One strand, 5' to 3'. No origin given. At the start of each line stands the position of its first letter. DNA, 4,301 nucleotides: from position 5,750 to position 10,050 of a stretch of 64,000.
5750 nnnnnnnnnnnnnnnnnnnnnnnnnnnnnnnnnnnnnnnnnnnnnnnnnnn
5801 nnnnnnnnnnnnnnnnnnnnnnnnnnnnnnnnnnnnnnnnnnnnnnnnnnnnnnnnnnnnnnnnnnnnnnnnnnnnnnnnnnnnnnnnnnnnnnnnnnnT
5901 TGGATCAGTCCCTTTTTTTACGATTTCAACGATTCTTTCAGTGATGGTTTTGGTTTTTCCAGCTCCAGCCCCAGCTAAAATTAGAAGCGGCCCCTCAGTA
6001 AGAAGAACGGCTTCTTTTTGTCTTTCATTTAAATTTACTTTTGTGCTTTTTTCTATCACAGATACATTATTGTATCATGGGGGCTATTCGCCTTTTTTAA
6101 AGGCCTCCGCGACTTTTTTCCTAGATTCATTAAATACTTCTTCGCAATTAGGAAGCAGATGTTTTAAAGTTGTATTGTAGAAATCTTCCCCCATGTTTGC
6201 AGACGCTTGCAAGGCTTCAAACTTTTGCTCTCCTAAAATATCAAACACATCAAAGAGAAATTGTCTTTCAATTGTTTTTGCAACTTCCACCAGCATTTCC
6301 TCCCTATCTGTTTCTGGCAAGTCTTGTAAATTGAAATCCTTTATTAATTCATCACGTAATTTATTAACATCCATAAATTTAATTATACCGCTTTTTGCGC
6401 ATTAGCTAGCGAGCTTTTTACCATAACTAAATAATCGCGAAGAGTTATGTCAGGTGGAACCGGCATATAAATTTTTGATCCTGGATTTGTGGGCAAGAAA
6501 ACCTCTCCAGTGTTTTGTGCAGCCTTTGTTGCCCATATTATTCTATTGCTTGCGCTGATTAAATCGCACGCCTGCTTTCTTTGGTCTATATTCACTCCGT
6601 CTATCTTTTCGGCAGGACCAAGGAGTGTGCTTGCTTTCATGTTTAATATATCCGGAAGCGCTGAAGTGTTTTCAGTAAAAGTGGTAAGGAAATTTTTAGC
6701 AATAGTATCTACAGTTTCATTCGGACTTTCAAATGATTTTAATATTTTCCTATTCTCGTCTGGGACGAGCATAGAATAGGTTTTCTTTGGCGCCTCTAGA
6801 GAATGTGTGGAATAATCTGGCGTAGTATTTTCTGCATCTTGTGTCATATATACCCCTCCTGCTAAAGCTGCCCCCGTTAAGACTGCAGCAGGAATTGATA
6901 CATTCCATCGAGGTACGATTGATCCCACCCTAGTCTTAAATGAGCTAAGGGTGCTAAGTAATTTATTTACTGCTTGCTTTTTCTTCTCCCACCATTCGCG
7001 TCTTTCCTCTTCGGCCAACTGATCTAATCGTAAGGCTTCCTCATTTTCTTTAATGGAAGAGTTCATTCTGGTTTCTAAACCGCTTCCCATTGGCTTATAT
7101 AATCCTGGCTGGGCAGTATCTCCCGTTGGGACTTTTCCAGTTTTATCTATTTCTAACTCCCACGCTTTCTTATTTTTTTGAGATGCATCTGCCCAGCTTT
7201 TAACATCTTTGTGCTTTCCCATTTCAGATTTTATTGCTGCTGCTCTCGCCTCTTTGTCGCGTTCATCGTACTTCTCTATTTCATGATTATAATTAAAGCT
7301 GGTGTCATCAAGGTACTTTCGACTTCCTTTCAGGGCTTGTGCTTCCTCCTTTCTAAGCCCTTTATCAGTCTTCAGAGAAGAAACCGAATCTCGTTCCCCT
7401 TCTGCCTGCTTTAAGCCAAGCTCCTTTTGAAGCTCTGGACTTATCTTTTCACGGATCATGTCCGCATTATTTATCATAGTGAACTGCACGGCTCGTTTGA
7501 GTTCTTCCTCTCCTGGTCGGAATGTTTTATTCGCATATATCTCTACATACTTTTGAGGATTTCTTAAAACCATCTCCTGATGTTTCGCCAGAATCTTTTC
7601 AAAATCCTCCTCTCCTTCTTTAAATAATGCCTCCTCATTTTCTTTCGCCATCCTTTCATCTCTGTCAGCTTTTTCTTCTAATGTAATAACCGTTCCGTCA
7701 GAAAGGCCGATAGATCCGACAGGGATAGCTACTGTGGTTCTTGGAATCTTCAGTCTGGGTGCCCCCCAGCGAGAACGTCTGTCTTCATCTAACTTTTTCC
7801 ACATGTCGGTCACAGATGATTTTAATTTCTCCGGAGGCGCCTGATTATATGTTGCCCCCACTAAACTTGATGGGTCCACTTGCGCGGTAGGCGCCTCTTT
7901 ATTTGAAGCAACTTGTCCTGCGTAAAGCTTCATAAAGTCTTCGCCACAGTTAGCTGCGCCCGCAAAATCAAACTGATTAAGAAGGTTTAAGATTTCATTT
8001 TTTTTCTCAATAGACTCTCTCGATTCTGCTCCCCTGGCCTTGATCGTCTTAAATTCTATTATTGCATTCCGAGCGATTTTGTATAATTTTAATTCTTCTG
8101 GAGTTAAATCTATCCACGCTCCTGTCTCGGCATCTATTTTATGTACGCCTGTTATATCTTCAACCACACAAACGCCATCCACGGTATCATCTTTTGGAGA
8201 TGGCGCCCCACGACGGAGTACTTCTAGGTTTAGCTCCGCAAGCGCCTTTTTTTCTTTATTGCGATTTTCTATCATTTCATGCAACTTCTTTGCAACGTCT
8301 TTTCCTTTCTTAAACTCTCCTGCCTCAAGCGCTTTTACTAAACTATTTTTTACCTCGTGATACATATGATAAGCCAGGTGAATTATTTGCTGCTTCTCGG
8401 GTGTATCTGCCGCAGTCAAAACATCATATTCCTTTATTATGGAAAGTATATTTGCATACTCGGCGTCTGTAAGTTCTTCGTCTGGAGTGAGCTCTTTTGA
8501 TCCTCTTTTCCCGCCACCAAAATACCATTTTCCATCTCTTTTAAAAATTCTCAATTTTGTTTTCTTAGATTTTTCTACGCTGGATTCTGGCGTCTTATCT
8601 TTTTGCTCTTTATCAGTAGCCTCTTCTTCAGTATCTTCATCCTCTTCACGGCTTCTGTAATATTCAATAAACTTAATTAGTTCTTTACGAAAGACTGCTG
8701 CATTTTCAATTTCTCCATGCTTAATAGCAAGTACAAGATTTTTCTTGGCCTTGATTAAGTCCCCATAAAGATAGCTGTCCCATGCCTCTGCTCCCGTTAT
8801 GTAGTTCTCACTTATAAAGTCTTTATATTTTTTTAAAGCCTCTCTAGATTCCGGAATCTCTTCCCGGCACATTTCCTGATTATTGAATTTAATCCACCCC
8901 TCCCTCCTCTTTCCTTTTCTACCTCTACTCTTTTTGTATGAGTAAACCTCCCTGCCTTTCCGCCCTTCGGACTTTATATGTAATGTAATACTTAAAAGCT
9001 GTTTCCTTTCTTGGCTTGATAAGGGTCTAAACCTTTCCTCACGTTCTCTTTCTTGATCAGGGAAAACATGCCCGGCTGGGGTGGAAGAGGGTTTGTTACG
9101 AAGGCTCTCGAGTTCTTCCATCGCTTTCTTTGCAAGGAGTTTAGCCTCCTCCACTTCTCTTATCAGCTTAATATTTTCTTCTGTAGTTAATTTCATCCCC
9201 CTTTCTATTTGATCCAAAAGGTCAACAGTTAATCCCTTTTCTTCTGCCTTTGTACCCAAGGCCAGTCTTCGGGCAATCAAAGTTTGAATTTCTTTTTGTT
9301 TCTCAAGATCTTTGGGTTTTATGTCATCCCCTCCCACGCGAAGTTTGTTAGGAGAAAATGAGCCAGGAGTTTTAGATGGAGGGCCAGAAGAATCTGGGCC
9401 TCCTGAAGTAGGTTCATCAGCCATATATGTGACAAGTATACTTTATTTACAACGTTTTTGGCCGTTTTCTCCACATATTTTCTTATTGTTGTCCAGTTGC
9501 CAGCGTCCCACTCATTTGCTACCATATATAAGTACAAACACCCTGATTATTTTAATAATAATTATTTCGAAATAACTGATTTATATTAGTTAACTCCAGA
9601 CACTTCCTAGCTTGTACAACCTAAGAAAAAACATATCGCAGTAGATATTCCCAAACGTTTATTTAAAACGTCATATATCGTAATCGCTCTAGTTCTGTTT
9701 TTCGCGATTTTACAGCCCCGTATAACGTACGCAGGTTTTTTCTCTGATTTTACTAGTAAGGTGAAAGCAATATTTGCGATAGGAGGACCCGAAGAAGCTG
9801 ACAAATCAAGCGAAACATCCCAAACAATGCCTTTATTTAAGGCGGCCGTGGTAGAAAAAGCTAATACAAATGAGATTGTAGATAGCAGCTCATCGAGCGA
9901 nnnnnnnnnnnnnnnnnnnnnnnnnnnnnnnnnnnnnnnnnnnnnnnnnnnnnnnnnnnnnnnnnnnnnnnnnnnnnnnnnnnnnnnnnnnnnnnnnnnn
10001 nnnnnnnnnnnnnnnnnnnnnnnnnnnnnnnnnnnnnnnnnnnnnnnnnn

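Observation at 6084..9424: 1013-aa hyper-charged single-pass membrane protein with a 96-aa acidic partner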

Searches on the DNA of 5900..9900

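Call 58: search_rna_families(source=window, start=5900, end=9900, threshold=evalue, max_evalue=1)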
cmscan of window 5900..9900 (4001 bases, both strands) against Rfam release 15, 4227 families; matches with E-value up to 1: 0.
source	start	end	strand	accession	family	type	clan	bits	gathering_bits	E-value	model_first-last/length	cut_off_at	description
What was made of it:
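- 9435..9476 (-): Conserved upstream DNA element, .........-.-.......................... It is promoter-like and contains the palindrome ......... It ends about 10 nt before the ATG. It has no Rfam match (call 58).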
